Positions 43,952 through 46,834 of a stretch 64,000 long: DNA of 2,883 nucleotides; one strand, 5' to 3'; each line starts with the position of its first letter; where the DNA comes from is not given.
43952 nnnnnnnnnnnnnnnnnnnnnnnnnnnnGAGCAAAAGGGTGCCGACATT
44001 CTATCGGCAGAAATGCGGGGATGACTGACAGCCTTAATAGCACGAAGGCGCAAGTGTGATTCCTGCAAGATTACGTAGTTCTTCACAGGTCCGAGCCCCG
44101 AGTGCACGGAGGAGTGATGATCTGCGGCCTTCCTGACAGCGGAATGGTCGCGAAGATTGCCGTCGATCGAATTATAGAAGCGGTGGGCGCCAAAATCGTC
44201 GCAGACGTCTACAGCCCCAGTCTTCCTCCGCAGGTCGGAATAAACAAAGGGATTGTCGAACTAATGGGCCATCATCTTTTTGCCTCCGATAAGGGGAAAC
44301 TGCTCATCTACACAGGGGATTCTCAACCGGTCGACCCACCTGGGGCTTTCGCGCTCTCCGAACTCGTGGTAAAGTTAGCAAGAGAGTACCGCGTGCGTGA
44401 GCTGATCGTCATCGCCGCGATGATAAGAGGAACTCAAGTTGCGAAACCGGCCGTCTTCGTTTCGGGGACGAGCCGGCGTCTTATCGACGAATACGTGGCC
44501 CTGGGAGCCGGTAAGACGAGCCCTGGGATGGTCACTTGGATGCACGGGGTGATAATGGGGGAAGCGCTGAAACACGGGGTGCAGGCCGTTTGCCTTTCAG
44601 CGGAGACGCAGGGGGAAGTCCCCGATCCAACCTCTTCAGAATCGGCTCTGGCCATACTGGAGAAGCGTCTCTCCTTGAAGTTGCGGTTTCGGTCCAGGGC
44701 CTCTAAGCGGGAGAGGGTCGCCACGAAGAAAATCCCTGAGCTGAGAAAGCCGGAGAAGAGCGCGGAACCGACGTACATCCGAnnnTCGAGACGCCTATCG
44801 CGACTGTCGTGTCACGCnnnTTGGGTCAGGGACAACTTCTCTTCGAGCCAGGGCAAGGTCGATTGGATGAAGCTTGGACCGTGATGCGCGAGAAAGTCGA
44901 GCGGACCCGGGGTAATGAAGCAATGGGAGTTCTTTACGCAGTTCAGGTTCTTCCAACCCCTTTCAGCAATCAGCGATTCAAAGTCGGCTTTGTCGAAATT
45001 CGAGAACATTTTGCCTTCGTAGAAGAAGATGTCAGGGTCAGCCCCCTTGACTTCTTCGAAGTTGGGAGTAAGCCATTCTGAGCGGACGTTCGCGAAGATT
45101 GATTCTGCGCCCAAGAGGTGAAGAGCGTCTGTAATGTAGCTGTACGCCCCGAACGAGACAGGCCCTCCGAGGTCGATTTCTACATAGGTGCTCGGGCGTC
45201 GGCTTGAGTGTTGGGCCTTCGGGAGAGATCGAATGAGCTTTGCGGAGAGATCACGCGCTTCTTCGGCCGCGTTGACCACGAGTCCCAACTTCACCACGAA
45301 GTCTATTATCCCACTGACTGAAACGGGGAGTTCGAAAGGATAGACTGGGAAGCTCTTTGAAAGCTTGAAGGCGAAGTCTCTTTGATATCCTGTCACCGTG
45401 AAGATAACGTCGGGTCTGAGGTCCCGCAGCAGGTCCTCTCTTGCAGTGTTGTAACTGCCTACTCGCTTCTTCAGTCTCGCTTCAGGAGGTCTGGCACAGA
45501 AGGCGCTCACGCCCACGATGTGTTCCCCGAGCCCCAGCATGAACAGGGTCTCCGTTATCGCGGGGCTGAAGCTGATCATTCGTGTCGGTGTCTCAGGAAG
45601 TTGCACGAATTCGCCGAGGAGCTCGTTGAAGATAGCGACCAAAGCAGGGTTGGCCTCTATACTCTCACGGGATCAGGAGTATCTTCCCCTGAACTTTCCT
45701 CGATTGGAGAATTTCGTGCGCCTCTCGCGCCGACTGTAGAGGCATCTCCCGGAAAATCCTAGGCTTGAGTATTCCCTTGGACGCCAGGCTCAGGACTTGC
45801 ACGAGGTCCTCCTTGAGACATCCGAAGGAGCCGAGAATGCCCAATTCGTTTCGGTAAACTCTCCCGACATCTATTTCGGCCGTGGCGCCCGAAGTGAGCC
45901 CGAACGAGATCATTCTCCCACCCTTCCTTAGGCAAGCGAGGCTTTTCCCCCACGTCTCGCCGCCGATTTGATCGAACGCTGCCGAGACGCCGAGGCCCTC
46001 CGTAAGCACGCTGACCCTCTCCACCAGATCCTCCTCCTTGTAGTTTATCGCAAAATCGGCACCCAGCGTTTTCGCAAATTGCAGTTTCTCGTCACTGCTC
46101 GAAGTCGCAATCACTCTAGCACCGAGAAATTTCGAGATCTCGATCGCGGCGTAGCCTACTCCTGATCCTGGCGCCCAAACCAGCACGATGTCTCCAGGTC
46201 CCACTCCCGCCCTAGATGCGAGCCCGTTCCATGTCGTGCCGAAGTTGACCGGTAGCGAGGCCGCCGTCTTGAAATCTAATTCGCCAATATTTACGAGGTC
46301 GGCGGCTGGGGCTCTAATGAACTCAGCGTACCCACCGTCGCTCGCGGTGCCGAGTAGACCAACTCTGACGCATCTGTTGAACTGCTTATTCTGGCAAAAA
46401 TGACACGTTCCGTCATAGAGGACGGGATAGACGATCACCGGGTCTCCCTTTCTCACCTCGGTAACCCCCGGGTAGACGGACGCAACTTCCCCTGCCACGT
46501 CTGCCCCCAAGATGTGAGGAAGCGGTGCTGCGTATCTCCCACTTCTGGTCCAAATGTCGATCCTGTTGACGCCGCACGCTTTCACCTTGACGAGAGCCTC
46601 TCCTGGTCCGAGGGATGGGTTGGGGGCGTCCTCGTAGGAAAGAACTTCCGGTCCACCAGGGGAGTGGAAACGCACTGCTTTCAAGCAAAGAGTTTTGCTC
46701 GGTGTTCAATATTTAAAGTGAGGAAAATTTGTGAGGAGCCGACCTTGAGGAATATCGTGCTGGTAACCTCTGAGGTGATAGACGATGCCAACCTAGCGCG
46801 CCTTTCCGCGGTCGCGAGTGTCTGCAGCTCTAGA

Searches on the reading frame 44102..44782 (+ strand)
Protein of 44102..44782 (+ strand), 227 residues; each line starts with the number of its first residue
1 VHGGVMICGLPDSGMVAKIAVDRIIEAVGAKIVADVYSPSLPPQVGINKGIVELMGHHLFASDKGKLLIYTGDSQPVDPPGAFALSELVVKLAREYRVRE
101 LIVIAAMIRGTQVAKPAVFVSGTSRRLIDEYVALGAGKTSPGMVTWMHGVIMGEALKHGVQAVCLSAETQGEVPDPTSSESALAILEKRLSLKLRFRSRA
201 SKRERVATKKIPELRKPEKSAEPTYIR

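Call 45: search_protein_families(library=pfam, proteins=[window:44102-44782:+], max_evalue=0.0001)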
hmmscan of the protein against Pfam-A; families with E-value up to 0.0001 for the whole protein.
window:44102-44782:+ (227 aa): 1 family
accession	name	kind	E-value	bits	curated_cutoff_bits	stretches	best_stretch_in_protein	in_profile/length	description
PF09754.15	PAC2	-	6.9e-31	108.2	25.8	1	6-195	1-196/215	PAC2 family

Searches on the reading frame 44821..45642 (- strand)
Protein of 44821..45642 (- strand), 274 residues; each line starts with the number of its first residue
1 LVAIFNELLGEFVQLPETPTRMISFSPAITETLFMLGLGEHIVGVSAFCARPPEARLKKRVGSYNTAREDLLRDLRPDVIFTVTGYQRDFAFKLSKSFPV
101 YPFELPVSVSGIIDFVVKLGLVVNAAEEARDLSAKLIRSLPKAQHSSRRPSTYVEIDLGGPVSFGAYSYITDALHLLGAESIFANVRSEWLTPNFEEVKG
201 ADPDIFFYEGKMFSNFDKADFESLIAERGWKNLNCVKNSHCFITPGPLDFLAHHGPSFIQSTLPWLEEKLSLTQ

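Call 46: search_protein_families(library=pfam, proteins=[window:44821-45642:-], max_evalue=0.0001)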
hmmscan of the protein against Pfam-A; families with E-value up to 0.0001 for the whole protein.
window:44821-45642:- (274 aa): 1 family
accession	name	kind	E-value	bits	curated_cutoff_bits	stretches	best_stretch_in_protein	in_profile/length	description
PF01497.23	Peripla_BP_2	-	1.1e-30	107.2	27.5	1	24-246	3-233/235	Periplasmic binding protein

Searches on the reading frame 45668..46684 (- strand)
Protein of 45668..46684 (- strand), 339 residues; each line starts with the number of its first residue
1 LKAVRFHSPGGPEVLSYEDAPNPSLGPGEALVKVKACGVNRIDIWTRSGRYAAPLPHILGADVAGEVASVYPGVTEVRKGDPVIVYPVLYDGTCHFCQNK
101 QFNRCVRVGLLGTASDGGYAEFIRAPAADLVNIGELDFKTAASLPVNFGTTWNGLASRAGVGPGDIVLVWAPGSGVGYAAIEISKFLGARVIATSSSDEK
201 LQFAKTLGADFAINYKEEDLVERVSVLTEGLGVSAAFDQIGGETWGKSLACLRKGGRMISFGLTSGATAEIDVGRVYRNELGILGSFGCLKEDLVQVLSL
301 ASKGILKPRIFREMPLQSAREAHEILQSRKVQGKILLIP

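Call 46: search_protein_families(library=pfam, proteins=[window:45668-46684:-], max_evalue=0.0001)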
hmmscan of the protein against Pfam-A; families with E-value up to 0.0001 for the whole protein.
window:45668-46684:- (339 aa): 3 families
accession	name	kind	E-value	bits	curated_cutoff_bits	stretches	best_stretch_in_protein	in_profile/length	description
PF00107.32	ADH_zinc_N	-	1.5e-31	109.5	31.8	1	175-302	1-128/129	Zinc-binding dehydrogenase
PF08240.17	ADH_N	-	1.2e-27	96.6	23.5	1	26-133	1-102/104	Alcohol dehydrogenase GroES-like domain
PF13602.12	ADH_zinc_N_2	-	1.6e-17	65.1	27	1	207-337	1-134/134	Zinc-binding dehydrogenase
